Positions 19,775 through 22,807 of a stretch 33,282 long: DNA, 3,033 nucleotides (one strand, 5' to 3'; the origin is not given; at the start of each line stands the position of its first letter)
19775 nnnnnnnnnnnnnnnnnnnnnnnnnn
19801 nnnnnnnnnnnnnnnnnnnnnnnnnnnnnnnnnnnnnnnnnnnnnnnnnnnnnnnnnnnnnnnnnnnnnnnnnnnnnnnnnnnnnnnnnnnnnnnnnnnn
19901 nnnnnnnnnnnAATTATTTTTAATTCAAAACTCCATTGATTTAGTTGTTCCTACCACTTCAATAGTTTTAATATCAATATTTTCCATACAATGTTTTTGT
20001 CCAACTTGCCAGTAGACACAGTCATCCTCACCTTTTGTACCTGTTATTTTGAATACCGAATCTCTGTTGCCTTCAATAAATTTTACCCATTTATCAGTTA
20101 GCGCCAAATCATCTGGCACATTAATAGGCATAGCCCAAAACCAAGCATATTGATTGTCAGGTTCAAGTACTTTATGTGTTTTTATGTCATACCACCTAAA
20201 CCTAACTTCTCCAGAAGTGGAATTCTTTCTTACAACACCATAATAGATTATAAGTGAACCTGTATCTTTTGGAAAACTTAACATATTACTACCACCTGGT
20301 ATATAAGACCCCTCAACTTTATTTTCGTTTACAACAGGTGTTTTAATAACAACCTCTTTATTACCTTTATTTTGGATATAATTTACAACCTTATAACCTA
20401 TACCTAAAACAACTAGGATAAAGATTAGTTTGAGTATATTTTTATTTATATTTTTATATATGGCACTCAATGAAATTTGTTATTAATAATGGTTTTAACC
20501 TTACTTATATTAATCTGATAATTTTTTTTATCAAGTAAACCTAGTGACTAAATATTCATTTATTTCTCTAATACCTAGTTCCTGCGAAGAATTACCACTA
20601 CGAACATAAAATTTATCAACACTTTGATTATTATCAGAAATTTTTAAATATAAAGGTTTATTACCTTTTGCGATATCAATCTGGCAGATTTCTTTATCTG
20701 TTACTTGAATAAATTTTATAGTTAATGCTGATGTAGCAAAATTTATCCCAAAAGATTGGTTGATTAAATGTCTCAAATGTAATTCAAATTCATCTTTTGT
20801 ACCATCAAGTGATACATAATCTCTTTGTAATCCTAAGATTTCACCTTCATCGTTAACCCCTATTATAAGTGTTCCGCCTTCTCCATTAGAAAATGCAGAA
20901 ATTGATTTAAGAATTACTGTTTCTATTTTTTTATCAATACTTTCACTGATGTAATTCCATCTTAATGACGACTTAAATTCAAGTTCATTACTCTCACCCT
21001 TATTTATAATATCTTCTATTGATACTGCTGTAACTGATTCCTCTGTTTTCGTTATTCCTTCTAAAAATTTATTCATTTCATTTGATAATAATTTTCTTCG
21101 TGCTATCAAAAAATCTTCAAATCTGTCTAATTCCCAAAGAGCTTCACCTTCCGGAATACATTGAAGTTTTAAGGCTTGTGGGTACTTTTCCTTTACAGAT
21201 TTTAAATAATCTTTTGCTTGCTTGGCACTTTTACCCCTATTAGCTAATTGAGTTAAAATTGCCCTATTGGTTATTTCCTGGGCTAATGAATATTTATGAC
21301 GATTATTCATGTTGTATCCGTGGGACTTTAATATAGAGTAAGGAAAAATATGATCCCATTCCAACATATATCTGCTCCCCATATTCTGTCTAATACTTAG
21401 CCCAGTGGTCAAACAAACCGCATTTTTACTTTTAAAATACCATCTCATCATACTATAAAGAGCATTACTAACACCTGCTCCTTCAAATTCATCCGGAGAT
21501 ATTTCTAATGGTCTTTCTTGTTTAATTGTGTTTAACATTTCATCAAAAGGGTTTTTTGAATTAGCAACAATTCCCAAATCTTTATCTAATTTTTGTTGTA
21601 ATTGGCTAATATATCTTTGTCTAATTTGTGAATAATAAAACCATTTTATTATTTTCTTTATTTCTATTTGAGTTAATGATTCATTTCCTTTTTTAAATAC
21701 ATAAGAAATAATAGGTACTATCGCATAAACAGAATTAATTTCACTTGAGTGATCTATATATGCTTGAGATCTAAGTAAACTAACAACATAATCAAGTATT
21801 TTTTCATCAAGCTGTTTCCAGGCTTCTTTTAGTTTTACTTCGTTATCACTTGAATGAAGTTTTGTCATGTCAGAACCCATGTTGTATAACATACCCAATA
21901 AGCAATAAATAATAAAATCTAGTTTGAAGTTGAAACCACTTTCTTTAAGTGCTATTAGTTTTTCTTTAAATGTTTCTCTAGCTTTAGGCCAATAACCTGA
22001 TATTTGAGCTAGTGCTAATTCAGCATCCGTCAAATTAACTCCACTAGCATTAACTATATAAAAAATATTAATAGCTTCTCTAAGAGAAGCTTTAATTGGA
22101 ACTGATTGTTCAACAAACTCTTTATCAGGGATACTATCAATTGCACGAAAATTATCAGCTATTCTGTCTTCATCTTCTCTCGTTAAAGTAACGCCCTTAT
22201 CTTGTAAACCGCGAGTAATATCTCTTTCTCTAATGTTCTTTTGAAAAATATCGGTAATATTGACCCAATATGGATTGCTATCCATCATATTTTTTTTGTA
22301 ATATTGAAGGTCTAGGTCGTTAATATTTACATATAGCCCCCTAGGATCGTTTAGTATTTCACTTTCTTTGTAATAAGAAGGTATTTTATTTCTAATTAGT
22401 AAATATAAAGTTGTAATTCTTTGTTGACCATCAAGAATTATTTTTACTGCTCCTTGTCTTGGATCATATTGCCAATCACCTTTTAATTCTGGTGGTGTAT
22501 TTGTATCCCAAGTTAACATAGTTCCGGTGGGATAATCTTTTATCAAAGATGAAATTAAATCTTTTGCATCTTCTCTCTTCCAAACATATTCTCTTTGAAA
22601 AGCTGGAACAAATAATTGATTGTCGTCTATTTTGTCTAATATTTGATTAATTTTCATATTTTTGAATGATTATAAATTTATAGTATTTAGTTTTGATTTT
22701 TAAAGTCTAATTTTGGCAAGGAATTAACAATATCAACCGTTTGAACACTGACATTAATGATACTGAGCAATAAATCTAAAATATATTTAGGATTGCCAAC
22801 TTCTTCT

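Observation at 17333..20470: Five-gene operon of unrecognisable proteins directly downstream of, and co-directional with, two restriction genes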

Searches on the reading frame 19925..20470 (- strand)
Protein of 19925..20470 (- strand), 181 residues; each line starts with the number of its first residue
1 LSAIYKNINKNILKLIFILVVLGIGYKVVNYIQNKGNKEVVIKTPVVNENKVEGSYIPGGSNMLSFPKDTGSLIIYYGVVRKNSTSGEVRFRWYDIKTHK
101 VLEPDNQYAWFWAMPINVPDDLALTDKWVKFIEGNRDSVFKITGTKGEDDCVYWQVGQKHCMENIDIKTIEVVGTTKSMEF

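Call 5: search_protein_families(library=pfam, proteins=[window:19925-20470:-], max_evalue=1)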
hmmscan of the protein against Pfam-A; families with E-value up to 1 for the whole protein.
window:19925-20470:- (181 aa): 1 family
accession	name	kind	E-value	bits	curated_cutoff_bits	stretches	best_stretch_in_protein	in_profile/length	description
PF06116.17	RinB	-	0.094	13.3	27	1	10-32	1-25/51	Transcriptional activator RinB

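Call 6: search_protein_families(library=padloc, proteins=[window:19925-20470:-], max_evalue=1)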
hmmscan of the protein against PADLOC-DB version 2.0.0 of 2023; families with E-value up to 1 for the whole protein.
window:19925-20470:- (181 aa): 0 families

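Call 7: search_protein_families(library=phrogs, proteins=[window:19925-20470:-], max_evalue=0.1)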
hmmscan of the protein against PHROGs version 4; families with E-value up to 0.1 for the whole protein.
window:19925-20470:- (181 aa): 1 family
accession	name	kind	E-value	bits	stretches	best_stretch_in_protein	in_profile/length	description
phrog_32709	-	unknown function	0.037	15.6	0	42-106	4-67/123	-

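Call 8: search_protein_families(library=ncbifam, proteins=[window:19925-20470:-], max_evalue=1)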
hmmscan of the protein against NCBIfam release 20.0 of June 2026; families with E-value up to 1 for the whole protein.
window:19925-20470:- (181 aa): 0 families

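Call 30: search_protein_representatives(protein=window:19925-20470:-)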
Query: 181 residues. Proteins with E-value up to 0.001 (for the whole library): 86; up to 1e-10: 49; up to 1e-30: 8. The best 86 are listed.
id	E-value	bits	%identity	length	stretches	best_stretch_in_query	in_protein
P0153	4.1e-43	163.5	65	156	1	72-181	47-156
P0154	4.1e-39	150.4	65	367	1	74-181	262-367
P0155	4.4e-35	137.3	63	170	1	75-175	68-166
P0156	3.2e-34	134.5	59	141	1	74-181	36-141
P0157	2.8e-33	131.4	46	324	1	46-181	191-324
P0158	6.2e-33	130.3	62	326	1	71-172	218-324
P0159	3.1e-31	124.8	56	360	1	71-181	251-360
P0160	3.6e-31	124.6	56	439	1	71-181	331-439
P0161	1.6e-29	119.2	48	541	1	56-181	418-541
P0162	1.6e-28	115.9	54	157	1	69-181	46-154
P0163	1.2e-27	113.1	59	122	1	73-173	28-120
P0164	2.3e-27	112.1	41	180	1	12-172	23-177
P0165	8.7e-27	110.3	57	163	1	71-181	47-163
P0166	1.3e-26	109.7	46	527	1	44-173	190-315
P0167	7.9e-25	103.9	45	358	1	56-173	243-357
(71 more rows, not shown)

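Call 52: search_protein_families(library=pfam, alignment_id=A3, max_evalue=0.001)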
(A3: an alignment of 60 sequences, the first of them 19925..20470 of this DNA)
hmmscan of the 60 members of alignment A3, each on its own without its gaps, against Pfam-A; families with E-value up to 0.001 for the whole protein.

A. member 1, window:19925-20470:- (181 aa): 0 families

B. families by the number of members that match (of 60 scanned): 3 families
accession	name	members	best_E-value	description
PF08308.17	PEGA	1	3.5e-09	PEGA domain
PF13517.12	FG-GAP_3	1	2.6e-06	FG-GAP-like repeat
PF06305.16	LapA_dom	1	4.9e-05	Lipopolysaccharide assembly protein A domain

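Call 61: search_solved_structures(query=A3, max_evalue=1)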
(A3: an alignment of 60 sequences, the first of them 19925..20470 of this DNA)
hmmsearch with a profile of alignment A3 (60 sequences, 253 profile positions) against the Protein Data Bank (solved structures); distinct sequences matched with E-value up to 1: 1.
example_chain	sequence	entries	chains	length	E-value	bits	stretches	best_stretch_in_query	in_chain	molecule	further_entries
6mit_C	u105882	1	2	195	0.63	12.7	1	9-71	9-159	Lipopolysaccharide export system protein LptC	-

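Call 75: find_related_loci(query=A6, collection=metagenome_contigs, flank=6000)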
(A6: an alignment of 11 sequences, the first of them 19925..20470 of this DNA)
Query A6 (181 aa) in metagenome_contigs; peptide patterns used: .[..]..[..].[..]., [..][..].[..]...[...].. (x = any residue, [..] = any of these).
71 stretches matched a pattern; 11 encode a relative of the query (tblastn E <= 1e-3); 11 distinct loci.
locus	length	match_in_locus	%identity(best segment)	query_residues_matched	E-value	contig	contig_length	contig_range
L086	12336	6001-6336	71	71-181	7e-51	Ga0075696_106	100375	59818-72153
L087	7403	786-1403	64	74-181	2e-43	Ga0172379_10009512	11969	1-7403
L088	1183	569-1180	64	74-180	3e-45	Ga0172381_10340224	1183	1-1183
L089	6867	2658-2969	53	62-172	2e-38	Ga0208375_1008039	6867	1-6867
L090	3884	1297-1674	46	46-181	6e-37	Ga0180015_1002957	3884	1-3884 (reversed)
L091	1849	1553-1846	54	68-167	6e-35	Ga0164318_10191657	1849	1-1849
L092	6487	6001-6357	49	62-181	1e-31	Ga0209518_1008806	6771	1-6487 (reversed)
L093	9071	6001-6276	56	74-173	1e-31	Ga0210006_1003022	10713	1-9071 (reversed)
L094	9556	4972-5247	56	74-173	1e-31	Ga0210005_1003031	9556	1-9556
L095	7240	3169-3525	50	62-181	3e-31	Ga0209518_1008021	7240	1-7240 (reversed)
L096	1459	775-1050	45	68-161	2e-25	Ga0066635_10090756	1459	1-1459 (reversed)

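Call 79: search_protein_families(library=pfam, alignment_id=A7, max_evalue=0.0001)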
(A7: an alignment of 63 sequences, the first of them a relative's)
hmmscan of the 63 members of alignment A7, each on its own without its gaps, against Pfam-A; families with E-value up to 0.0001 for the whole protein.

A. member 1, L086:5-1468:- (488 aa): 2 families
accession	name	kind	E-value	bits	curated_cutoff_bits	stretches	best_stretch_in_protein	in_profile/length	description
PF00239.26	Resolvase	-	3.8e-19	69.7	23.3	1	4-153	2-143/145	Resolvase, N terminal domain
PF07508.19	Recombinase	-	2e-14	54.1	21.1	1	179-265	2-101/102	Recombinase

B. families by the number of members that match (of 63 scanned): 24 families
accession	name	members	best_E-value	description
PF00239.26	Resolvase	4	3.3e-26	Resolvase, N terminal domain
PF07508.19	Recombinase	3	2e-14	Recombinase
PF13408.12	Zn_ribbon_recom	2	5e-07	Recombinase zinc beta ribbon domain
PF13419.12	HAD_2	1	3.7e-32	Haloacid dehalogenase-like hydrolase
PF00702.32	Hydrolase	1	2.3e-28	haloacid dehalogenase-like hydrolase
PF00565.23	SNase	1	9.8e-27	Staphylococcal nuclease homologue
PF09397.16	FtsK_gamma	1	2.5e-26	Ftsk gamma domain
PF00717.28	Peptidase_S24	1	3.3e-26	Peptidase S24-like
PF18928.5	DUF5677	1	6.3e-22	Family of unknown function (DUF5677)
PF00160.26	Pro_isomerase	1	8.8e-20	Cyclophilin type peptidyl-prolyl cis-trans isomerase/CLD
PF13274.11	SocA_Panacea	1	2.6e-19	Antitoxin SocA-like, Panacea domain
PF01541.30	GIY-YIG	1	3.2e-17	GIY-YIG catalytic domain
PF17936.7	Big_6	1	6.8e-14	Bacterial Ig domain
PF01580.24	FtsK_SpoIIIE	1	1.2e-13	FtsK/SpoIIIE family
PF22679.2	T1R_D3-like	1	5.8e-13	Type I restriction enzyme subunit R domain 3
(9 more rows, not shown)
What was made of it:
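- On Cargo of a large-serine-recombinase integrative element: Around g1C, 4 of 63 neighbours are Resolvase/Recombinase proteins (call 79).
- They make up 4 of the 63 neighbours scanned around g1C genes (call 79).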

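Call 85: list_cluster_members(proteins=[window:19925-20470:-, window:19720-19911:-, window:18566-19660:-, window:17901-18545:-, window:17333-17887:-])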
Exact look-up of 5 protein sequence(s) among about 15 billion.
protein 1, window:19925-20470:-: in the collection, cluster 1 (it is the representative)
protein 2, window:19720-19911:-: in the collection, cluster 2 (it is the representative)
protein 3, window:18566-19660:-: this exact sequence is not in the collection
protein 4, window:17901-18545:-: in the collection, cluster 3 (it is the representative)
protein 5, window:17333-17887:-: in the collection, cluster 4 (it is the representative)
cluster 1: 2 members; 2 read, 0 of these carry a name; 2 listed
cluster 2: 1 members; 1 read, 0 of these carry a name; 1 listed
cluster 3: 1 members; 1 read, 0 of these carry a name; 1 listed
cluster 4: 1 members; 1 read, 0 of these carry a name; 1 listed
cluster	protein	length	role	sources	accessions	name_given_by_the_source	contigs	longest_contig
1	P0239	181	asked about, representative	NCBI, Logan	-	-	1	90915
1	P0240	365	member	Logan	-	-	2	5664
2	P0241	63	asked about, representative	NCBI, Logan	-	-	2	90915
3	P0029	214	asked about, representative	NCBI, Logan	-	-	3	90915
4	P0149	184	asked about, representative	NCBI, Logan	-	-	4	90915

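Call 87: find_encoding_contigs(protein=window:19925-20470:-, flank=10000, max_places=5)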
Protein window:19925-20470:- (181 aa): 1 contig read that carries it; 1 place shown.
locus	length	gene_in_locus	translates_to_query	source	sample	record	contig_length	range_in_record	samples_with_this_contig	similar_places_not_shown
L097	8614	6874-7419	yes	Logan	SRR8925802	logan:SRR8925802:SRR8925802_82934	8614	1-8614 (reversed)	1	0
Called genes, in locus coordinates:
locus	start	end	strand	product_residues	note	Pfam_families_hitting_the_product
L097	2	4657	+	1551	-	?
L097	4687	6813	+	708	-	PF03235:GmrSD_N, PF04326:SLFN_AlbA_2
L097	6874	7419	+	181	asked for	-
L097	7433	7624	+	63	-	-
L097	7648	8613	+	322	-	?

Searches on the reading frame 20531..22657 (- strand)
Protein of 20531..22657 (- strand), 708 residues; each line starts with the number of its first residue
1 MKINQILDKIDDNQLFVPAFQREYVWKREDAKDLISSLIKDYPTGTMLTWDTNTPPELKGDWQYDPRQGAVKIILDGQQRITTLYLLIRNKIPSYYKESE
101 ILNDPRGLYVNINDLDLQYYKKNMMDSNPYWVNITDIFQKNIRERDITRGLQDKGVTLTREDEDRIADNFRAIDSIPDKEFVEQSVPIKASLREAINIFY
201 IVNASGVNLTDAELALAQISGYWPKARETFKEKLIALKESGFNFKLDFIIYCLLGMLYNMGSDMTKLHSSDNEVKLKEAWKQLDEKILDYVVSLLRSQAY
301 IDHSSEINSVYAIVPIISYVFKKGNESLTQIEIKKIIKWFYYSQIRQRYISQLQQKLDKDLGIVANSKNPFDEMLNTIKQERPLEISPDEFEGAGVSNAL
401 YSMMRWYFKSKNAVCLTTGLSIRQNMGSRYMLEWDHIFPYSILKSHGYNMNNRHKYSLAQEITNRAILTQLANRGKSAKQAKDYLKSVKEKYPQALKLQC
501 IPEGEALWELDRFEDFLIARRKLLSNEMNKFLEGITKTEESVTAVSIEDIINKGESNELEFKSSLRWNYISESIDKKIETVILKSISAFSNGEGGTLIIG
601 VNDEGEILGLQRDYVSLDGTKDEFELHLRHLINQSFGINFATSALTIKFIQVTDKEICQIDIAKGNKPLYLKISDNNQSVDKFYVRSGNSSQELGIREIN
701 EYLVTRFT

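Call 5: search_protein_families(library=pfam, proteins=[window:20531-22657:-], max_evalue=1)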
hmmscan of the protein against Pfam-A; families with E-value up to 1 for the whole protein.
window:20531-22657:- (708 aa): 7 families
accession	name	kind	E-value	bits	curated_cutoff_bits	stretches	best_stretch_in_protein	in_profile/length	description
PF03235.19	GmrSD_N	-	8.1e-30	104.9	33.2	1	3-218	1-197/199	GmrSD restriction endonuclease, N-terminal domain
PF04326.19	SLFN_AlbA_2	-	7.9e-20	72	25.3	1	555-694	1-117/118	Schlafen, AlbA_2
PF13174.12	TPR_6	-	0.0038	18.2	26.3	0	475-494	13-32/33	Tetratricopeptide repeat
PF13395.12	HNH_4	-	0.042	14.3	22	1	415-448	1-34/54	HNH endonuclease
PF22360.1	SbsC_spectrin-like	-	0.14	13.4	26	0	209-234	22-47/62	SbsC,spectrin-like repeat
PF00981.22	Rota_NS53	-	0.16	11.3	22.4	1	281-361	339-416/488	Rotavirus RNA-binding Protein 53 (NS53)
PF22634.1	POL2_thumb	-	0.35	11.2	27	0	459-582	47-171/178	DNA polymerase epsilon catalytic subunit A, thumb domain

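Call 6: search_protein_families(library=padloc, proteins=[window:20531-22657:-], max_evalue=1)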
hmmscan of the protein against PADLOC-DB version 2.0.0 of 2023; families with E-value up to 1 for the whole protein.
window:20531-22657:- (708 aa): 17 families
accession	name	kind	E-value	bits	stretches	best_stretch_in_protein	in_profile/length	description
PDLC04151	HEC-05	-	4.8e-49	165.6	1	2-533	27-594/600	-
PDLC04150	HEC-05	-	6.9e-29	99.1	2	2-54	9-61/583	-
PDLC04709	PDC-M55C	-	1.1e-20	71.8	2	3-91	17-110/554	-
PDLC04153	HEC-05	-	9.5e-12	41.9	2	3-53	9-59/621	-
PDLC03877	NsnA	-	7.8e-08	30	1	1-148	51-163/385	-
PDLC02695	Orf5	-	6.2e-07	26.2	1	11-90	16-97/601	Orf5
PDLC04157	HEC-06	-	9.5e-07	25.8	1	3-90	11-91/558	-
PDLC02693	Orf5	-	1.3e-06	25.8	1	13-93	7-88/543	Orf5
PDLC02686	Orf5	-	1.6e-06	24.9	1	4-88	11-93/566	Orf5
PDLC04155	HEC-06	-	5e-06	23.3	1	5-88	11-87/562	-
PDLC02792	SspE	-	5.3e-06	23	2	14-39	23-48/771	SspE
PDLC02791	SspE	-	8.6e-06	22.2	1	4-88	11-105/775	SspE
PDLC02700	Orf5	-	1e-05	22.5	1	11-88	8-80/555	Orf5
PDLC02687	Orf5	-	2.7e-05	21.1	1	12-90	15-85/543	Orf5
PDLC04154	HEC-06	-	2.9e-05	20.9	1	11-90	20-91/569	-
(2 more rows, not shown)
